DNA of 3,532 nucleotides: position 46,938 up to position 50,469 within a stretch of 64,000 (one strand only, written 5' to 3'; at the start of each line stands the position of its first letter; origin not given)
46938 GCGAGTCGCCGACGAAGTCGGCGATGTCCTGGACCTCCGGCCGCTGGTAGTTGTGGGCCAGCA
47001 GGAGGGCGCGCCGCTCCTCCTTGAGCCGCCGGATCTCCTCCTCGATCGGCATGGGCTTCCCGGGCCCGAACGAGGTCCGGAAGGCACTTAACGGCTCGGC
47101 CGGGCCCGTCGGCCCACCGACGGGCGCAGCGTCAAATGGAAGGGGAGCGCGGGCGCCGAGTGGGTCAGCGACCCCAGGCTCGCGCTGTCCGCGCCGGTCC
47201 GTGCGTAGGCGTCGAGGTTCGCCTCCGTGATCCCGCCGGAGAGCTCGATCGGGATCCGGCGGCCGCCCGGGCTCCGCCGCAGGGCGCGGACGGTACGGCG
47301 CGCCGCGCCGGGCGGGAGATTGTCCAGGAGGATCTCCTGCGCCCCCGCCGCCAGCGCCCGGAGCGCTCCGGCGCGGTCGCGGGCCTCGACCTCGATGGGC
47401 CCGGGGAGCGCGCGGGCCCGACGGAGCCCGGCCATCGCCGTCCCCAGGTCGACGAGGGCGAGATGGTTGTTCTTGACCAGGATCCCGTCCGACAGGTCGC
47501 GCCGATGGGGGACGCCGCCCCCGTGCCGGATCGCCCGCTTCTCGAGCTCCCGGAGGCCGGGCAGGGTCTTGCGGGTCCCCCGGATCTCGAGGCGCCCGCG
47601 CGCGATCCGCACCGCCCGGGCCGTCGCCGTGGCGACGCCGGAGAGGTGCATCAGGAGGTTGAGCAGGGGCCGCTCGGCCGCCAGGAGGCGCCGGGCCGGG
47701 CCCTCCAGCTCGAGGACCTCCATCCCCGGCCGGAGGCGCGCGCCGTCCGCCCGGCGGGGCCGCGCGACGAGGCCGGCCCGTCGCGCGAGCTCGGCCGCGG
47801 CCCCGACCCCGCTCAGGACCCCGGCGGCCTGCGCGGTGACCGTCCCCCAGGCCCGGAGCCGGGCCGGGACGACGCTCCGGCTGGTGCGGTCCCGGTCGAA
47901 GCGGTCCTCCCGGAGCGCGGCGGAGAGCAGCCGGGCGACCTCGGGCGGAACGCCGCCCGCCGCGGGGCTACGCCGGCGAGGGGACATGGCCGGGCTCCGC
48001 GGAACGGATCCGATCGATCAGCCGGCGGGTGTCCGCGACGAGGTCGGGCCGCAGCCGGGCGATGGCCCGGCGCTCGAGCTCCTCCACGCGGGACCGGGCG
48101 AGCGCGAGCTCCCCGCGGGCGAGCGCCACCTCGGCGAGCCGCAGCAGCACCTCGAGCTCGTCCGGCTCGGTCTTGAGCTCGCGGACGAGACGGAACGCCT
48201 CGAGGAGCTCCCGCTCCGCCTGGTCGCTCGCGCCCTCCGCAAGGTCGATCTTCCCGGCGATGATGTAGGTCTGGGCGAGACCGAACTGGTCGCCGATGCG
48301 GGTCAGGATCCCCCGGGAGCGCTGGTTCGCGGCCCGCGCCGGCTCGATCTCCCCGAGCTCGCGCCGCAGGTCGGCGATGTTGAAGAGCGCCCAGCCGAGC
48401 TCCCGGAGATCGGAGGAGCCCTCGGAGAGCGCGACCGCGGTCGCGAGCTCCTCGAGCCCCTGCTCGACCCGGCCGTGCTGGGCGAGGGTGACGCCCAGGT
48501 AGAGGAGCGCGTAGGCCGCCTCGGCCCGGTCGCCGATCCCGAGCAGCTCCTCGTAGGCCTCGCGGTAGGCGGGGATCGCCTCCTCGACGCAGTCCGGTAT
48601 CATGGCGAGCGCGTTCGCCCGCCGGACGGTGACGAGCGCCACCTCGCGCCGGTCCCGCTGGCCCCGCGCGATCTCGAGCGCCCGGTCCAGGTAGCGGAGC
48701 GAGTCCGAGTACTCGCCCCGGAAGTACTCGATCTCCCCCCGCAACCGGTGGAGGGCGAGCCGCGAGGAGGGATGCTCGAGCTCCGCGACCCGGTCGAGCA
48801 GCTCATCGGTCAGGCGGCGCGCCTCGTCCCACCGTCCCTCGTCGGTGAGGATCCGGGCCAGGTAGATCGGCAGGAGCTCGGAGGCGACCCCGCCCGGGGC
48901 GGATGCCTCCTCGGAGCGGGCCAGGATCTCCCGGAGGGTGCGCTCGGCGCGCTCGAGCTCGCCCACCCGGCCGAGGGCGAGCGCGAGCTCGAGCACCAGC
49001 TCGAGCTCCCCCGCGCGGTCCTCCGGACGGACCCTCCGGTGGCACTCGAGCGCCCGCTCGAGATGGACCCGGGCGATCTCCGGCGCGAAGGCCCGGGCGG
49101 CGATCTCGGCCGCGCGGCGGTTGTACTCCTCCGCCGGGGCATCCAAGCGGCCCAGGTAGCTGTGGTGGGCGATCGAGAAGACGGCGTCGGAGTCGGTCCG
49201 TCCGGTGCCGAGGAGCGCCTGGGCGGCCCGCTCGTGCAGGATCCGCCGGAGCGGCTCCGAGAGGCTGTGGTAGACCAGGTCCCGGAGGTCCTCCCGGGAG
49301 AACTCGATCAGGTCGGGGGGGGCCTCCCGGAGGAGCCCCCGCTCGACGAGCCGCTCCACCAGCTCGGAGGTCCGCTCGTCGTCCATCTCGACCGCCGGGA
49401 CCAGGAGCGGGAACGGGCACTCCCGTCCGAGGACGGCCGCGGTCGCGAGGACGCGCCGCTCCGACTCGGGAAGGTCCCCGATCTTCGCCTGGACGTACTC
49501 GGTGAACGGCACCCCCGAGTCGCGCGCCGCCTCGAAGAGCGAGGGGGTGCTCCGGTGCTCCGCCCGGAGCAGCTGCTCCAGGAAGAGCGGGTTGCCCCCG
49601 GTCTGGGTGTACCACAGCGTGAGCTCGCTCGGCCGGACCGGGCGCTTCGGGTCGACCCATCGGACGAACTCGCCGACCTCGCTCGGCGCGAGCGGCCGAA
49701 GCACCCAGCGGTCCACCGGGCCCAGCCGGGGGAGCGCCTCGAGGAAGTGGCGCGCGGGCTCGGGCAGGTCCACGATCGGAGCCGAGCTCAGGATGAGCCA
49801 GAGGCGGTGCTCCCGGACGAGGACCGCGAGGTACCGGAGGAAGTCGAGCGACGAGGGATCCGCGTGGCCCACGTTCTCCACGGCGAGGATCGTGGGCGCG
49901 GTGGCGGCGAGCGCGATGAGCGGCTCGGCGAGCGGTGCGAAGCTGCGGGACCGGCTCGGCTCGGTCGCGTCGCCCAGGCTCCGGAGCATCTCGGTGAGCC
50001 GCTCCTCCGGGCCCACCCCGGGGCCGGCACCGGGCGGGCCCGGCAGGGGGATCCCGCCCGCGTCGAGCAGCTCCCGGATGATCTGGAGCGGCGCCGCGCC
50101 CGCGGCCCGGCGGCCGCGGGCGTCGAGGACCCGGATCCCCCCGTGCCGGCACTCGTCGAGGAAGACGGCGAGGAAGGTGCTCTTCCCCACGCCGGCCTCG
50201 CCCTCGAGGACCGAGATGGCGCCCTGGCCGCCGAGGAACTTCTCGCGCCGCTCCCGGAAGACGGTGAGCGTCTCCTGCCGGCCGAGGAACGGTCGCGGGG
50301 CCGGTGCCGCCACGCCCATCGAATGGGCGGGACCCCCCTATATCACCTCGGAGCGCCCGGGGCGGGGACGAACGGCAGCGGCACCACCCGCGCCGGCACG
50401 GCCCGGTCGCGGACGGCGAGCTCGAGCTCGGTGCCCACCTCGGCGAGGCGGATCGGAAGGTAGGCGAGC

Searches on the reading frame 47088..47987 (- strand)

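Call 59: search_protein_families(library=pfam, proteins=[window:47088-47987:-], max_evalue=0.00001)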
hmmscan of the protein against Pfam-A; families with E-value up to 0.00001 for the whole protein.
window:47088-47987:- (299 aa): 2 families
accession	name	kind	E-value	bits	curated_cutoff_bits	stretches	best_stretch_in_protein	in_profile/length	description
PF01729.25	QRPTase_C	-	9.9e-38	130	23.1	1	118-285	1-168/169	Quinolinate phosphoribosyl transferase, C-terminal domain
PF02749.22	QRPTase_N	-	8.6e-16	58.4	27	1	33-116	1-82/82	Quinolinate phosphoribosyl transferase, N-terminal domain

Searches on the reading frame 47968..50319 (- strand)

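Call 59: search_protein_families(library=pfam, proteins=[window:47968-50319:-], max_evalue=0.00001)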
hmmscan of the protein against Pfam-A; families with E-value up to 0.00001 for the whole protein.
window:47968-50319:- (783 aa): 3 families
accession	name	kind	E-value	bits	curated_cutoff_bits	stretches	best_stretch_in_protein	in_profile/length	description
PF13424.12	TPR_12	-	6.9e-18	65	30.1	1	486-552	6-76/77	Tetratricopeptide repeat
PF17874.7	TPR_MalT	-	8.8e-12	45.4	45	1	600-752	38-191/336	MalT-like TPR region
PF13191.12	AAA_16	-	1.8e-10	42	32.6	1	10-175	1-166/167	AAA ATPase domain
